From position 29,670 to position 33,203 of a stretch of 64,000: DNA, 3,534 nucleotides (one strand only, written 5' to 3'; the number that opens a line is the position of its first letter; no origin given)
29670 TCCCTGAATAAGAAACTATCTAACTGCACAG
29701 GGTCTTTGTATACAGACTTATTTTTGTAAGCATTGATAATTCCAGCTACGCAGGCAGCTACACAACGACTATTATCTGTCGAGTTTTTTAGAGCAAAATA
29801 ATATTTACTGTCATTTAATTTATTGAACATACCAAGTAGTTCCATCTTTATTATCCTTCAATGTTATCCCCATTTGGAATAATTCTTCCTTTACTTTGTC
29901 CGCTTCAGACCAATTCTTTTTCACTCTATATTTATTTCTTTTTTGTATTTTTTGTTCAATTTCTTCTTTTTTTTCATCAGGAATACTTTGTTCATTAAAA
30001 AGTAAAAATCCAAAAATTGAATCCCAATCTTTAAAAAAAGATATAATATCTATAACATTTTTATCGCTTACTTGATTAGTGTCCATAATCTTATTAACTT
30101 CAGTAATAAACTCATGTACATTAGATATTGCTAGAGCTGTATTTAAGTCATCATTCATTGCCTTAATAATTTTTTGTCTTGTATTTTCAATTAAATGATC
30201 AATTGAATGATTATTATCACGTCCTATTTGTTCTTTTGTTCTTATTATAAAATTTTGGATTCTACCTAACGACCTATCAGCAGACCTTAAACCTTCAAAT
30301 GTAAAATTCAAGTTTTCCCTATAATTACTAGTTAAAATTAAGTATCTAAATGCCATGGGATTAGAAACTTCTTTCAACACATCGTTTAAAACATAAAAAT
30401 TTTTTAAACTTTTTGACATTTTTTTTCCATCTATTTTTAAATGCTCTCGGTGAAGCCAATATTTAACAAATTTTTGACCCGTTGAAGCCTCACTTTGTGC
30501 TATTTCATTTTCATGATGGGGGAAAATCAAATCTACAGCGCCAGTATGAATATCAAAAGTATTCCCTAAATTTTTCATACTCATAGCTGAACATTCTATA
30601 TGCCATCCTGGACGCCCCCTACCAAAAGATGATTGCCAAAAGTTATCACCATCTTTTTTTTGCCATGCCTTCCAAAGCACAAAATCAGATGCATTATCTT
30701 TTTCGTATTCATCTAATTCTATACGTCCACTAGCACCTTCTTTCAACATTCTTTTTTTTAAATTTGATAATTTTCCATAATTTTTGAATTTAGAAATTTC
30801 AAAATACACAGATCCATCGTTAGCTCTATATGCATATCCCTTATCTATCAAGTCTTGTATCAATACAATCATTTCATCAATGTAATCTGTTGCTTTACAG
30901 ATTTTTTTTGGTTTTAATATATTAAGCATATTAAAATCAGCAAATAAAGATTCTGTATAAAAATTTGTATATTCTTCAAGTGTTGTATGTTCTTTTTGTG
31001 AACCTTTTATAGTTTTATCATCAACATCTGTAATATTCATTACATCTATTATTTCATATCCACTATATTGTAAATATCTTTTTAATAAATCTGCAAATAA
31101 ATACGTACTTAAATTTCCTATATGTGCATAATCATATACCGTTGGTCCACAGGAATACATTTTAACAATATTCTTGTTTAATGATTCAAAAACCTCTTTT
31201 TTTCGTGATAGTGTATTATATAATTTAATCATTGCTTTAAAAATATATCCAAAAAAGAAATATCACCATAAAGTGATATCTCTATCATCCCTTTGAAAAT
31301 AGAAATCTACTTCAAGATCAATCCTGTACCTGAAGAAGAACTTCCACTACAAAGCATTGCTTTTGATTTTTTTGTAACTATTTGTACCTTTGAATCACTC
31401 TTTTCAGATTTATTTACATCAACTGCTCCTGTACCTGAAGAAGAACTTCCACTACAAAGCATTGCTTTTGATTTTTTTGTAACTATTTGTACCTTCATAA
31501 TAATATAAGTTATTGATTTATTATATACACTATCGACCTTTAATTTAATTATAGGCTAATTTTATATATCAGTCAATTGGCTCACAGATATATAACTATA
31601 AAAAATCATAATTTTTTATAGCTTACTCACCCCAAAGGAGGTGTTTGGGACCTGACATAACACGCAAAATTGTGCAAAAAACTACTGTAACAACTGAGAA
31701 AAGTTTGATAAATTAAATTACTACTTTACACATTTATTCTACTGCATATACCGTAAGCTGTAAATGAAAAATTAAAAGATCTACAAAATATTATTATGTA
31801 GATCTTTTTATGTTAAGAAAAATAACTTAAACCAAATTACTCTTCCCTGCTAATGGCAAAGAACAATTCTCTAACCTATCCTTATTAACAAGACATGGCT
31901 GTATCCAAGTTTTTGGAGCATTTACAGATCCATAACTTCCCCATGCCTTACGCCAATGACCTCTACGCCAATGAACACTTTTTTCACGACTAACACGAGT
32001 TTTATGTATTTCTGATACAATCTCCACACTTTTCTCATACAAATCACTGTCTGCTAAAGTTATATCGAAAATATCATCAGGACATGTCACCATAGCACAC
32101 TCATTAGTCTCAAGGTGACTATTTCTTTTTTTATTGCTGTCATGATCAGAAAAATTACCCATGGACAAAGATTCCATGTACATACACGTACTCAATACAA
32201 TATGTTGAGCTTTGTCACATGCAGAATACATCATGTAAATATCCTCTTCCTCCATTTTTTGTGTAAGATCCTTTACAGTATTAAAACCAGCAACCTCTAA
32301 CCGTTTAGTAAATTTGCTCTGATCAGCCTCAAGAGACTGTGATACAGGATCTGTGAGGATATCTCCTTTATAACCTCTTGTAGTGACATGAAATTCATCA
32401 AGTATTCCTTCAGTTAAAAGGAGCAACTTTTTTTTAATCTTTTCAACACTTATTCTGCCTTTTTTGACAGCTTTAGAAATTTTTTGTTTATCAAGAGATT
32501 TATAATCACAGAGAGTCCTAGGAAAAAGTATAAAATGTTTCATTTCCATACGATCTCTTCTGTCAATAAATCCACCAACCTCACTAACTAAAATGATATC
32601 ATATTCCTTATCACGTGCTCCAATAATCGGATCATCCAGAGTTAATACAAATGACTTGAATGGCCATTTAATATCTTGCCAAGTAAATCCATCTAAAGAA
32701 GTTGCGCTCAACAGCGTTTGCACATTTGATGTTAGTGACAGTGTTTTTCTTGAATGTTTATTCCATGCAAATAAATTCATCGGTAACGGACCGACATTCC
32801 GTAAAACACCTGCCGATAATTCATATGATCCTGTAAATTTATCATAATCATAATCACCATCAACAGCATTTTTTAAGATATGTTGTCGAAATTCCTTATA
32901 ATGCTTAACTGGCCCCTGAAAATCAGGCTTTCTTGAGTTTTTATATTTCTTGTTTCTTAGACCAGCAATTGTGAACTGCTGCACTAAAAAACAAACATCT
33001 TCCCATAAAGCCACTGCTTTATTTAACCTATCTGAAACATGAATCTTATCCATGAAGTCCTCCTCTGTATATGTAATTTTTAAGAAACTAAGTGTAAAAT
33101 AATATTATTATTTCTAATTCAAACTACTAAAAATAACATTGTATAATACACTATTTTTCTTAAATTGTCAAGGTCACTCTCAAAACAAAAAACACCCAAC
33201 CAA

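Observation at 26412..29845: TOMM/LAP-type RiPP enzyme set (SagB-like dehydrogenase + YcaO + C39-like peptidase) in a reduced, CPR-like genome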

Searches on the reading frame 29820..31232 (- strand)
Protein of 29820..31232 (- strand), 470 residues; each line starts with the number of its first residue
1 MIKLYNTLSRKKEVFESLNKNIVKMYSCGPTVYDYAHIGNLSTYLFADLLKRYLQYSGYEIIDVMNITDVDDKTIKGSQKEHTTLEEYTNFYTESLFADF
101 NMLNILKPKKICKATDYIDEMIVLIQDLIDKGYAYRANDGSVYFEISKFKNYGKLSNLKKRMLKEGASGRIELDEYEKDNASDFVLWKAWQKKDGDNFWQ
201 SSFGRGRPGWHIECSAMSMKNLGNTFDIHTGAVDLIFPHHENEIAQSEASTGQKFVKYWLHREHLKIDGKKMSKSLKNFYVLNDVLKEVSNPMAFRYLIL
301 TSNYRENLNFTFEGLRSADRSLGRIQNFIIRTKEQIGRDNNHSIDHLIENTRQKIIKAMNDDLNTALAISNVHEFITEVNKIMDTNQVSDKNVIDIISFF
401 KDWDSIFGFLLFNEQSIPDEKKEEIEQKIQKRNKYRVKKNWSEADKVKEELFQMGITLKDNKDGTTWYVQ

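Call 98: search_solved_structures(query=window:29820-31232:-, max_evalue=1e-20, show_alignments=1)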
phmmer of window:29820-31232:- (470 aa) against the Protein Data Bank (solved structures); distinct sequences matched with E-value up to 1e-20: 8.
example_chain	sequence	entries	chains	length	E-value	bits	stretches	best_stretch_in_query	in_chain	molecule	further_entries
8qhp_A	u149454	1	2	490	2.3e-109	369.7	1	2-467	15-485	Cysteine--tRNA ligase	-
3tqo_A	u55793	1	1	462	5.5e-107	361.8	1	2-468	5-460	Cysteinyl-tRNA synthetase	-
1li5_A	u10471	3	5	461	5.4e-98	332.2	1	1-467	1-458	CYSTEINYL-TRNA SYNTHETASE | Cysteine--tRNA ligase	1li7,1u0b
6ujd_A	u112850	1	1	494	7.6e-78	265.8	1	2-468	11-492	Cysteine--tRNA ligase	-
9yru_A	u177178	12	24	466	5e-73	249.9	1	5-401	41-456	Cysteine--tRNA ligase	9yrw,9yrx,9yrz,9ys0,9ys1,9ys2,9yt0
3sp1_A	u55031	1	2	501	3.5e-70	240.5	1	2-465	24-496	Cysteinyl-tRNA synthetase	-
8hfm_A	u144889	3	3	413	4.1e-50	174.4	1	23-326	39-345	L-cysteine:1D-myo-inositol 2-amino-2-deoxy-alpha-D-glucopyranoside ligase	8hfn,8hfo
3c8z_A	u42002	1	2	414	4.2e-50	174.3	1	23-326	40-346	Cysteinyl-tRNA synthetase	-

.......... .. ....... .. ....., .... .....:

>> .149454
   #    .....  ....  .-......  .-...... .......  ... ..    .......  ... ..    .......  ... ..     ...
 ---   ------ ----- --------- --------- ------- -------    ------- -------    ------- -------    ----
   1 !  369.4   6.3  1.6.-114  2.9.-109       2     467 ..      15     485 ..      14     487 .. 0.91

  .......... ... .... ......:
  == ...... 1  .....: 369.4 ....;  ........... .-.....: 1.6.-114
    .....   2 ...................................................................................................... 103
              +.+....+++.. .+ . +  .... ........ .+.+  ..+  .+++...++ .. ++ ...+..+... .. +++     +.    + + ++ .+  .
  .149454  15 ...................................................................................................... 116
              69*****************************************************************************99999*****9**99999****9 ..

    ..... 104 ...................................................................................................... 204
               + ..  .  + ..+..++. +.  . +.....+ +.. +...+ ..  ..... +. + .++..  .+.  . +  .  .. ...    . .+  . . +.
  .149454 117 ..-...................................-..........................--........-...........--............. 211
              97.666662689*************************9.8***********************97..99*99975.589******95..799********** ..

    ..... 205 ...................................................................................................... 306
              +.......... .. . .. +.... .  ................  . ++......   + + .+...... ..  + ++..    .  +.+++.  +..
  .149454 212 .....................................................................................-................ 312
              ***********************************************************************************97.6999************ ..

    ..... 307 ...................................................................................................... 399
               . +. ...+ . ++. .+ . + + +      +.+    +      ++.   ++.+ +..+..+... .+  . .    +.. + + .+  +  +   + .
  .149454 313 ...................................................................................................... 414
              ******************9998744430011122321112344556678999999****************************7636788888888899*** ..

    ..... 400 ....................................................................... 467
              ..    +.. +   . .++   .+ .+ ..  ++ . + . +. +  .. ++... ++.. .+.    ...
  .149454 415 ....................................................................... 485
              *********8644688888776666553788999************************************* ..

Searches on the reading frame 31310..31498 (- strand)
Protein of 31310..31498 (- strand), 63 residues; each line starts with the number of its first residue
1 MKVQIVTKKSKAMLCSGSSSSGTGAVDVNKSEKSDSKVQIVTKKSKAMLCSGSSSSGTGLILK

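Call 46: find_homologous_proteins(query=A7, max_evalue=10)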
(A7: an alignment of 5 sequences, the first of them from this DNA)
Query A7 (5 sequences) (63 aa, profile of the alignment): 4 proteins with E <= 10 among 148 candidates.
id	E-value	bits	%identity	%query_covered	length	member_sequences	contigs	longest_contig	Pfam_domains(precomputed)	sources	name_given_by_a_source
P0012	8.2e-27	111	64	97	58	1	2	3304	-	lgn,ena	-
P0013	2.9e-26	109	59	97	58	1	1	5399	-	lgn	-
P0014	2.3e-24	103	100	100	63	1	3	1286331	-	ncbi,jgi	ncbi:MAG: hypothetical protein ACKUBY_04020 [Candidatus Moraniibacteriota bacterium]|jgi:hypothetica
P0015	2.3e-22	96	59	94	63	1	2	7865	-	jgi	-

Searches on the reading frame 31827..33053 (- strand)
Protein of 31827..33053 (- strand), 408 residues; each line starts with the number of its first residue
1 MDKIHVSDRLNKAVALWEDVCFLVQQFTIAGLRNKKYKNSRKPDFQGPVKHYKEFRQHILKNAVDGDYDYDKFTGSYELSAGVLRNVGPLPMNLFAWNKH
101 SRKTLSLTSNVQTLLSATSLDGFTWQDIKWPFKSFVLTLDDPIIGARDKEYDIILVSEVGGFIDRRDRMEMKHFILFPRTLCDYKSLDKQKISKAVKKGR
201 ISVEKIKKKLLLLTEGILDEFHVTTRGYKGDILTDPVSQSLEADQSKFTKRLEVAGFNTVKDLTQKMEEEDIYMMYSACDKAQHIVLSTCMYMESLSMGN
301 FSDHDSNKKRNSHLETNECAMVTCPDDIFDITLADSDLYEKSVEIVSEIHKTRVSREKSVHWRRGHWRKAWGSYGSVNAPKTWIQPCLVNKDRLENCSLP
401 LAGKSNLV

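Call 3: search_protein_families(library=pfam, proteins=[window:31827-33053:-], max_evalue=0.1)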
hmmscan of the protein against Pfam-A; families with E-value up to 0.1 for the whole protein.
window:31827-33053:- (408 aa): 2 families
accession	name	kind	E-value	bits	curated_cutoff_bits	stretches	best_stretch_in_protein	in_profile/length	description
PF00362.24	Integrin_beta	-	0.022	14.9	24.8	1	196-307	124-232/248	Integrin beta chain VWA domain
PF22746.1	SHOCT-like_DUF2089-C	-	0.065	13.3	27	0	189-204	3-18/32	SHOCT-like domain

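Call 4: search_protein_families(library=ncbifam, proteins=[window:31827-33053:-], max_evalue=0.1)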
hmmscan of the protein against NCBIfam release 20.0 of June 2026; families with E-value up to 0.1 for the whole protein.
window:31827-33053:- (408 aa): 0 families

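Call 100: search_protein_families(library=phrogs, proteins=[window:31827-33053:-], max_evalue=0.001)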
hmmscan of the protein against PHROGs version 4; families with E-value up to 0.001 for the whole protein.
window:31827-33053:- (408 aa): 0 families
